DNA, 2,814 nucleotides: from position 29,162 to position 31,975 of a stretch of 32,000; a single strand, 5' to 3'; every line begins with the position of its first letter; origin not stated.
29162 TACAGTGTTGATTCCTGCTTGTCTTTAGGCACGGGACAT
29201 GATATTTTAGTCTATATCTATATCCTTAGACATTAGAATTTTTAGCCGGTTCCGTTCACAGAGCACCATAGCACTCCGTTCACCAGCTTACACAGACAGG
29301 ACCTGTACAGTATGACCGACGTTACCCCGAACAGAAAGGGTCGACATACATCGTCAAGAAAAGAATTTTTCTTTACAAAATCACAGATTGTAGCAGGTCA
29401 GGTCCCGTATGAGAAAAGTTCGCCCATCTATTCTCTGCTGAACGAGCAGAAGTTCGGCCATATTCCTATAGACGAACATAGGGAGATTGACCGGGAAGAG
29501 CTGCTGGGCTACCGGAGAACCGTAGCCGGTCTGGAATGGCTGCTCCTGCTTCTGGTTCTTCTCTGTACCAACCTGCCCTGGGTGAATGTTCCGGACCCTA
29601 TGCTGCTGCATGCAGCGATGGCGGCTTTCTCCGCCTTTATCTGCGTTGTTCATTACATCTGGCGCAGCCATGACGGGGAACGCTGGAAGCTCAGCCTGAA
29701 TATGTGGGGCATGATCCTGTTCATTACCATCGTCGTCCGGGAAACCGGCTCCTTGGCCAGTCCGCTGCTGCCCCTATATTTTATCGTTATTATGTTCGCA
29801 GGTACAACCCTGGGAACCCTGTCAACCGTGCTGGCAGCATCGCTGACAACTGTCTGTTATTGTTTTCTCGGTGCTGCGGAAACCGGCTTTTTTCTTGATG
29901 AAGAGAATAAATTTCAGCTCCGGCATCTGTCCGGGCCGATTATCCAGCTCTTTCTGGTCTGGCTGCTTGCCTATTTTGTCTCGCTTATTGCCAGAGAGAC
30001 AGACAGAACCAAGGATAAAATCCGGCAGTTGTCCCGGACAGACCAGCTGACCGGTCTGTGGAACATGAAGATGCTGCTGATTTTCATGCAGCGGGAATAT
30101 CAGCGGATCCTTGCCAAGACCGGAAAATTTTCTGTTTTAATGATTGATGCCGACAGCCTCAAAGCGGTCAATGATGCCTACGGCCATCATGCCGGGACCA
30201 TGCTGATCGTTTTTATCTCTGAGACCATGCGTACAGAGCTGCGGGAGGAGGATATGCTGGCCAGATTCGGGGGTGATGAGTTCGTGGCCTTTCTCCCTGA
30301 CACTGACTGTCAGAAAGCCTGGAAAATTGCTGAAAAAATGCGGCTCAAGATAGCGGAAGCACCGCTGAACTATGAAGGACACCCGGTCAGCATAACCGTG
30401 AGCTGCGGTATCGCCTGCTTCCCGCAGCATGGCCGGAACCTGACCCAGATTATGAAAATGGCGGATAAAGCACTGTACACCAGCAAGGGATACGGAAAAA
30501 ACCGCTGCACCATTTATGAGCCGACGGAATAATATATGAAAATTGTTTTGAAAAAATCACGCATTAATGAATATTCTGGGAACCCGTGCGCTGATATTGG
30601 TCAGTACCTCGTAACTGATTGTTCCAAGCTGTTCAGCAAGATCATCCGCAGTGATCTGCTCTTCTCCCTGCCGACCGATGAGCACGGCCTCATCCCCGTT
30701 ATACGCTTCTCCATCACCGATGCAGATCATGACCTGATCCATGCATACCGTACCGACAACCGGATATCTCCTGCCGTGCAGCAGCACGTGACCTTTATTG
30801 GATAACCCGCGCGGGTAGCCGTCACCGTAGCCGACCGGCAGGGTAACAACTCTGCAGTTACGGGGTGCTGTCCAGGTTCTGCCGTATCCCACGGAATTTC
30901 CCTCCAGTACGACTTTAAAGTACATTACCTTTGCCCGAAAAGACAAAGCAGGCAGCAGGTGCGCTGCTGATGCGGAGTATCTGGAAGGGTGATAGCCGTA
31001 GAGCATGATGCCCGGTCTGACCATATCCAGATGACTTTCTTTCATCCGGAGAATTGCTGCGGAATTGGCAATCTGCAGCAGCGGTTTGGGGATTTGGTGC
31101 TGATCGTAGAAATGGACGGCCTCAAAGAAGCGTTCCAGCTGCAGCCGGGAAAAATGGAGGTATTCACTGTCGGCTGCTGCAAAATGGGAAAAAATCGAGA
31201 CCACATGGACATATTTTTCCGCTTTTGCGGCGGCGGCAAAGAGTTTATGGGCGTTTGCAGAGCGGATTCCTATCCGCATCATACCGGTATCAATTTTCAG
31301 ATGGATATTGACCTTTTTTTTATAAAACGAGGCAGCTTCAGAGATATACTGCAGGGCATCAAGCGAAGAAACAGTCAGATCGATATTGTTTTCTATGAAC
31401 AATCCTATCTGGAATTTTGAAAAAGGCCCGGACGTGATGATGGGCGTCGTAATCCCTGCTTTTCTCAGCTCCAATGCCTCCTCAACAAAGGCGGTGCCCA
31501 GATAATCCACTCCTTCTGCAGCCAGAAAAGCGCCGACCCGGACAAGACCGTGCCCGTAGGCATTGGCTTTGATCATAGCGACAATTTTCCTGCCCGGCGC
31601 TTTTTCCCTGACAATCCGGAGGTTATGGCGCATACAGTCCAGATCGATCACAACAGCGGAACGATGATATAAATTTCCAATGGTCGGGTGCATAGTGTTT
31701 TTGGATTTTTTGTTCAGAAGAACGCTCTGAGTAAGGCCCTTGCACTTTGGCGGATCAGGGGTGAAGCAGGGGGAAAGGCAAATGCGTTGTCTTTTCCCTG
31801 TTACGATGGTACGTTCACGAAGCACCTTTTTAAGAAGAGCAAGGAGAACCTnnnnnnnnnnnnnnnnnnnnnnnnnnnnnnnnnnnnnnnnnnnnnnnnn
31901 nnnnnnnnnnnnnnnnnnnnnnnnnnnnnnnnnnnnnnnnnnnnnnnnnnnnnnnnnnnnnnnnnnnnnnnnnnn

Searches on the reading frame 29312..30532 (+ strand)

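Call 57: search_protein_families(library=pfam, proteins=[window:29312-30532:+], max_evalue=0.001)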
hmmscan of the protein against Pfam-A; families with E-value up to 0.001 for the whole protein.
window:29312-30532:+ (406 aa): 3 families
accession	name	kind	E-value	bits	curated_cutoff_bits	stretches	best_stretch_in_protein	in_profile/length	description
PF00990.26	GGDEF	-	8.7e-38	130.1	23.8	1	243-398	3-161/161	Diguanylate cyclase, GGDEF domain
PF22335.1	Cas10-Cmr2_palm2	-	6.3e-05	23.5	27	1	273-399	2-132/133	Cas10/Cmr2, second palm domain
PF25323.1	6TM_PilS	-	0.00016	21.9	27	1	78-234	26-186/189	PilS-like transmembrane domain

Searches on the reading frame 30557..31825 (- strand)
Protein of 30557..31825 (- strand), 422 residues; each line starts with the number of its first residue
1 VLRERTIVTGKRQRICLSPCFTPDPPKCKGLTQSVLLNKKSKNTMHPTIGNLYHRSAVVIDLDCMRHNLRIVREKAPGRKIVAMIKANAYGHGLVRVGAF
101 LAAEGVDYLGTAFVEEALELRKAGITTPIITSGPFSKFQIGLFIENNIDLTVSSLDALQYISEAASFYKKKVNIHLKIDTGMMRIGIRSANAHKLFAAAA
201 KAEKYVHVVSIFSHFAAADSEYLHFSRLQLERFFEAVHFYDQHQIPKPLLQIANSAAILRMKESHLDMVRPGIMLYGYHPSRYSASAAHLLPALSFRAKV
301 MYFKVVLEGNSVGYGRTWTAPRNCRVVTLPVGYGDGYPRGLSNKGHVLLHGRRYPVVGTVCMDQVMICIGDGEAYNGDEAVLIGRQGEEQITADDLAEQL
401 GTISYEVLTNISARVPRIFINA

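Call 57: search_protein_families(library=pfam, proteins=[window:30557-31825:-], max_evalue=0.001)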
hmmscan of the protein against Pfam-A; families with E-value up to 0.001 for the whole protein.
window:30557-31825:- (422 aa): 2 families
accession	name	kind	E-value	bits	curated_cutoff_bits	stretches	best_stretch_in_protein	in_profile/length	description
PF01168.26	Ala_racemase_N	-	1.4e-67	228.1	24.1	1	60-280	1-220/220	Alanine racemase, N-terminal domain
PF00842.27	Ala_racemase_C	-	5.9e-46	155.6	25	1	293-418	1-126/127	Alanine racemase, C-terminal domain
